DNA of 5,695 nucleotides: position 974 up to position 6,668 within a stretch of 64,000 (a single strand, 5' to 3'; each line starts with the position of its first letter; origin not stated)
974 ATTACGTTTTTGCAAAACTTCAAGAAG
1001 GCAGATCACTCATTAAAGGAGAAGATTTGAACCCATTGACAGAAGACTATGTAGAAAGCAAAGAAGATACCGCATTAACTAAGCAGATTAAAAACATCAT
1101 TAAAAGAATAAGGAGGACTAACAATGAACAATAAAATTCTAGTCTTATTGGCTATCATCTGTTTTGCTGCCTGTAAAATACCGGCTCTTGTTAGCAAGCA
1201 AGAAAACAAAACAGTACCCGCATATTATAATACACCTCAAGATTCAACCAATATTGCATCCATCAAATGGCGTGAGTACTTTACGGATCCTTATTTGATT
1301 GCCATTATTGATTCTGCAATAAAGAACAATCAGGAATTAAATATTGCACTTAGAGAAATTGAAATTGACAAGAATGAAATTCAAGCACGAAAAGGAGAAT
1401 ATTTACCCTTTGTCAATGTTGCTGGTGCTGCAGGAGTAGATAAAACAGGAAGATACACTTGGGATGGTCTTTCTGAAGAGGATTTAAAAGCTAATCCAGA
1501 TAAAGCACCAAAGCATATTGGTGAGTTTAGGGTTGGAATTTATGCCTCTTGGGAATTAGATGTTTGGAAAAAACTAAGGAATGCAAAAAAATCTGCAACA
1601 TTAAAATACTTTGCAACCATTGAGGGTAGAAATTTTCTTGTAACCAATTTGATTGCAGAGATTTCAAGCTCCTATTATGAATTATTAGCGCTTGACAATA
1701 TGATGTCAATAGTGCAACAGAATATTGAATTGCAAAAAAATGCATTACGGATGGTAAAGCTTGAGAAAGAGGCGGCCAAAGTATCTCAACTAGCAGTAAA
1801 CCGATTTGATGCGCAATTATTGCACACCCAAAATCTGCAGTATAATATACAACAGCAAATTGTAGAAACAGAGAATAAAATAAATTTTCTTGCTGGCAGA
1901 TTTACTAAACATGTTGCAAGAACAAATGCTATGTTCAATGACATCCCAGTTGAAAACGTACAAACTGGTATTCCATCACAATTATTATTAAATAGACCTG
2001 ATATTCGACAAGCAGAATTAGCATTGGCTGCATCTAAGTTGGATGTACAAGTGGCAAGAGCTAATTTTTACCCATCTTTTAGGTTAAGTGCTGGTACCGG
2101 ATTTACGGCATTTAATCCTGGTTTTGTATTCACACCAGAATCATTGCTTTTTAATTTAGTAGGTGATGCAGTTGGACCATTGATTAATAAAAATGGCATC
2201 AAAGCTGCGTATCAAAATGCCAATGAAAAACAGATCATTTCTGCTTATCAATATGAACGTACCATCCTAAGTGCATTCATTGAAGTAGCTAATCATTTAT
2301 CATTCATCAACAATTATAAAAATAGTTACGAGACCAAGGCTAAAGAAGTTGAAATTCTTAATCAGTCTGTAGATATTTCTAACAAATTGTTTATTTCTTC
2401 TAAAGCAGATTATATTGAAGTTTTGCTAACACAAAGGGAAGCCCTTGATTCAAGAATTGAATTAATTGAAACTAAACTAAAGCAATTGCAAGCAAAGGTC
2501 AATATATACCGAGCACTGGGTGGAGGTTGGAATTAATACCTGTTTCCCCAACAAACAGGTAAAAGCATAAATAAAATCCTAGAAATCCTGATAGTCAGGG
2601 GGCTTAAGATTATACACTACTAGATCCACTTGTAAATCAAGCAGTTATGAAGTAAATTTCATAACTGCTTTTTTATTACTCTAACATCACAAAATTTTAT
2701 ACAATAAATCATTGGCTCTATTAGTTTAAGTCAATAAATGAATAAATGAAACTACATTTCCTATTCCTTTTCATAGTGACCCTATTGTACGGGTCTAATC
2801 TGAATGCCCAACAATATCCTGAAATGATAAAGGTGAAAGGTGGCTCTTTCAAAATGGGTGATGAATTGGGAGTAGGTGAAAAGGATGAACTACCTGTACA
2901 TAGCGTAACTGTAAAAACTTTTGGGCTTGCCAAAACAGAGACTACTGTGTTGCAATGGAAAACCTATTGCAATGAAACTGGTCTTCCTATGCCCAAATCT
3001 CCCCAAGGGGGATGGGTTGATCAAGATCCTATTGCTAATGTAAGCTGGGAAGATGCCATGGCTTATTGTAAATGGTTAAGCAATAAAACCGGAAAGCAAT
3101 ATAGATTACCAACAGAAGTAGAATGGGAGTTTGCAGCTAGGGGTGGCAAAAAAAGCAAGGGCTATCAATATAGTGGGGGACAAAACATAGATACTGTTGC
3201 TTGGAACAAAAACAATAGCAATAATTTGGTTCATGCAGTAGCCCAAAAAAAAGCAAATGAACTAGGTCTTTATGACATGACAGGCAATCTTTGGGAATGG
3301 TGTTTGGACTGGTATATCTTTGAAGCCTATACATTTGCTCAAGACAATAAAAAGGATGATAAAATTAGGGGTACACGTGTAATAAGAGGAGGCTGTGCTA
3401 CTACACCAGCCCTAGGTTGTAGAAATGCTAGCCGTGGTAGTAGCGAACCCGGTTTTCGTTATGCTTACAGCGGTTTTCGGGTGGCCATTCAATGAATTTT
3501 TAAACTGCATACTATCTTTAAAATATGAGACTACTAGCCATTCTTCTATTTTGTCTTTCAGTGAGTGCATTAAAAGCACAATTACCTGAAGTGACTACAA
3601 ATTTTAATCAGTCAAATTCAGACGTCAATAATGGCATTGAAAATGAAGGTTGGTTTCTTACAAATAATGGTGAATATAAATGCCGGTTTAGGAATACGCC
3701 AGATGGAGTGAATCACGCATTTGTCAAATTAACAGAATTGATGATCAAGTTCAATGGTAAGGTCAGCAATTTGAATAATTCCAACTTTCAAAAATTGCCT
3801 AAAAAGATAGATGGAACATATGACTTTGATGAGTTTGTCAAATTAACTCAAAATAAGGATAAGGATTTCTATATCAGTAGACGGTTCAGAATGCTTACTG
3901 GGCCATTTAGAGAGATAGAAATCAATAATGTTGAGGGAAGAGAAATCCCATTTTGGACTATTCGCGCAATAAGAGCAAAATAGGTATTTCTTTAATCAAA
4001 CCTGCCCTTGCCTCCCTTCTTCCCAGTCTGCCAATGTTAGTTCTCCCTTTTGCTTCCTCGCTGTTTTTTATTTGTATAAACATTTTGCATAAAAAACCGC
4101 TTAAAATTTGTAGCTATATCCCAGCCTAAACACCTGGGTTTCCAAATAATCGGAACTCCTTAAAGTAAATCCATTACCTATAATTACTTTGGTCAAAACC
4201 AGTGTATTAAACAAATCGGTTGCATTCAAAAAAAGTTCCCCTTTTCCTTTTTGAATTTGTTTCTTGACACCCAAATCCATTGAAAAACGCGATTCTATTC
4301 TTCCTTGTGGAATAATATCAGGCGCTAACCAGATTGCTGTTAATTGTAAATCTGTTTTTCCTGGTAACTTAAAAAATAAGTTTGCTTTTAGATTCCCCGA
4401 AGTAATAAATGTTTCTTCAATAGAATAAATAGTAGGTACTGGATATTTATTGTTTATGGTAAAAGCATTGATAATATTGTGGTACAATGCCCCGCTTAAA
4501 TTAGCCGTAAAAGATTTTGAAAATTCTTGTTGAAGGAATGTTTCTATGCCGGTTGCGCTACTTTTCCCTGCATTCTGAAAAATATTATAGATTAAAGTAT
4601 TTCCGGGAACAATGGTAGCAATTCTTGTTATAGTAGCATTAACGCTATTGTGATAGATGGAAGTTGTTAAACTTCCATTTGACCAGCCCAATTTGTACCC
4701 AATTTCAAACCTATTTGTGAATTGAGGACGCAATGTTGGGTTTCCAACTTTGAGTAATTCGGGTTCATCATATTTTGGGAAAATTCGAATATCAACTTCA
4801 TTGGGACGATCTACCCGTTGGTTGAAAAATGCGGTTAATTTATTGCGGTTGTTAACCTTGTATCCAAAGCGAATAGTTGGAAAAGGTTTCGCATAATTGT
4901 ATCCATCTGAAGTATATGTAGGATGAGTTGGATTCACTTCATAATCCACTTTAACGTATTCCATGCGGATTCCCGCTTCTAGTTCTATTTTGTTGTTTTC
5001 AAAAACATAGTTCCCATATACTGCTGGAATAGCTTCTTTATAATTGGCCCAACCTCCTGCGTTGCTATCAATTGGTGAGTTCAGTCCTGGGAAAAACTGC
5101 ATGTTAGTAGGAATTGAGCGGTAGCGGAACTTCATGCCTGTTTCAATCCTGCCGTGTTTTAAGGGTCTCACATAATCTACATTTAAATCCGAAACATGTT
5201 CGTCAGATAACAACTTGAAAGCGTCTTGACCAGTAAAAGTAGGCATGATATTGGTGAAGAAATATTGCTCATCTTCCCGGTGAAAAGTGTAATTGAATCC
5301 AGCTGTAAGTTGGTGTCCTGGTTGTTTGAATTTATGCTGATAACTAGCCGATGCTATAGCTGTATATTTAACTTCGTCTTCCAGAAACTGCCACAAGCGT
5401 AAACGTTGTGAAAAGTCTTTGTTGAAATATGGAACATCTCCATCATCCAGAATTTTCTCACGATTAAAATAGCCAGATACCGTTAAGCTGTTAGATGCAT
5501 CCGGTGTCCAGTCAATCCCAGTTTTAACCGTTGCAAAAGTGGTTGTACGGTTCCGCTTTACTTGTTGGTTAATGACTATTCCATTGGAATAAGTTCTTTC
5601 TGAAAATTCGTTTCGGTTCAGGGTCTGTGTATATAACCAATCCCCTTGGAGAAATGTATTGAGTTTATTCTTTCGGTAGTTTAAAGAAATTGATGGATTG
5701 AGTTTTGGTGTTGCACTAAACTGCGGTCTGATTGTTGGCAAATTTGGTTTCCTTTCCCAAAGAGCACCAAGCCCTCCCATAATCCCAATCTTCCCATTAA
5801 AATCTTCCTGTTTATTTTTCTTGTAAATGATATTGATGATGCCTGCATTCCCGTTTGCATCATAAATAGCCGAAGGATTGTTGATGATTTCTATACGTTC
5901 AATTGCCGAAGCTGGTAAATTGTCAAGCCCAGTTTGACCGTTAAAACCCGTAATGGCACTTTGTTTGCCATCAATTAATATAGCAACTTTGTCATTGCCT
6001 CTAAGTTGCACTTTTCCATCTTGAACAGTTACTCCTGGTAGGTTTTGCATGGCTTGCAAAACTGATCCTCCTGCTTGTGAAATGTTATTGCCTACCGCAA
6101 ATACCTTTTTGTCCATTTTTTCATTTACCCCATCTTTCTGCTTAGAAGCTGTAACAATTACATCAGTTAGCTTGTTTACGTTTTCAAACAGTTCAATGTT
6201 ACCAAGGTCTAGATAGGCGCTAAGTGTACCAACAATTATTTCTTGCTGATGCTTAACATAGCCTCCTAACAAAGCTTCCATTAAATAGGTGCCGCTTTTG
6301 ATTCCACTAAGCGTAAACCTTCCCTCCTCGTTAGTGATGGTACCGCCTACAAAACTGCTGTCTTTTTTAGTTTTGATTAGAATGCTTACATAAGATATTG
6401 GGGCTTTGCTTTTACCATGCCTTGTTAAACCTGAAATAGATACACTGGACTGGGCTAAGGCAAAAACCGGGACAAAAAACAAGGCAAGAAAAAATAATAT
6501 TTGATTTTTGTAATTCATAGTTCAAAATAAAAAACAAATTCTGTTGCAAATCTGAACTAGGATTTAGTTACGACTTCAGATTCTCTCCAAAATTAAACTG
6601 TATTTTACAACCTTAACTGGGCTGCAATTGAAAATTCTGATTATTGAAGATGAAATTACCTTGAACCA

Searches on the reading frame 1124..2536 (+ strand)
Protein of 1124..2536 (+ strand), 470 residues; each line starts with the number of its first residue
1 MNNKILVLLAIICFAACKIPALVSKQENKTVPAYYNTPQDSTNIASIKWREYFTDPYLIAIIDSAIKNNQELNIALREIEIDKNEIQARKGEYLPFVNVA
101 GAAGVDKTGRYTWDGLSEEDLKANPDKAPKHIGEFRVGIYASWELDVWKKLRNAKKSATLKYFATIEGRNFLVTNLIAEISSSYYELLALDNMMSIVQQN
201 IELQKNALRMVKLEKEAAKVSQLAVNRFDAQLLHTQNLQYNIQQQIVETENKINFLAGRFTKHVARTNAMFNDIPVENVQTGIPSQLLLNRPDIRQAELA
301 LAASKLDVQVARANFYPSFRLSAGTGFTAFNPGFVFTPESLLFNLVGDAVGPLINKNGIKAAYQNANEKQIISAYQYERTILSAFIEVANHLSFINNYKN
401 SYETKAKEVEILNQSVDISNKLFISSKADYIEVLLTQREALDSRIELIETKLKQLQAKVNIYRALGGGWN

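Call 74: search_protein_families(library=pfam, proteins=[window:1124-2536:+], max_evalue=0.0001)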
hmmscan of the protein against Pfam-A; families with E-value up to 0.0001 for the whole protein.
window:1124-2536:+ (470 aa): 1 family
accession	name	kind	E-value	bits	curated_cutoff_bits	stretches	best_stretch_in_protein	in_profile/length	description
PF02321.23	OEP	-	1.6e-35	123.1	22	2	285-466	6-187/187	Outer membrane efflux protein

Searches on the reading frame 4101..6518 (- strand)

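Call 74: search_protein_families(library=pfam, proteins=[window:4101-6518:-], max_evalue=0.0001)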
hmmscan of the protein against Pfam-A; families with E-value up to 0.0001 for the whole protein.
window:4101-6518:- (805 aa): 5 families
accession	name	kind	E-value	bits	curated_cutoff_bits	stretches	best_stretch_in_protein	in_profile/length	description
PF14905.12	OMP_b-brl_3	-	9.2e-80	269.1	27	1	395-803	1-408/408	Outer membrane protein beta-barrel family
PF00593.30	TonB_dep_Rec_b-barrel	-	1.3e-14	55.4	27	1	331-680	18-346/436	TonB dependent receptor-like, beta-barrel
PF07715.20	Plug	-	4.9e-10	40.3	23.9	1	148-227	20-107/107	TonB-dependent Receptor Plug Domain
PF13620.12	CarboxypepD_reg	-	3.5e-08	34.1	32.3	1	28-96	2-68/82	Carboxypeptidase regulatory-like domain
PF13715.12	CarbopepD_reg_2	-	1.5e-06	28.6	32.2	1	29-121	2-87/88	CarboxypepD_reg-like domain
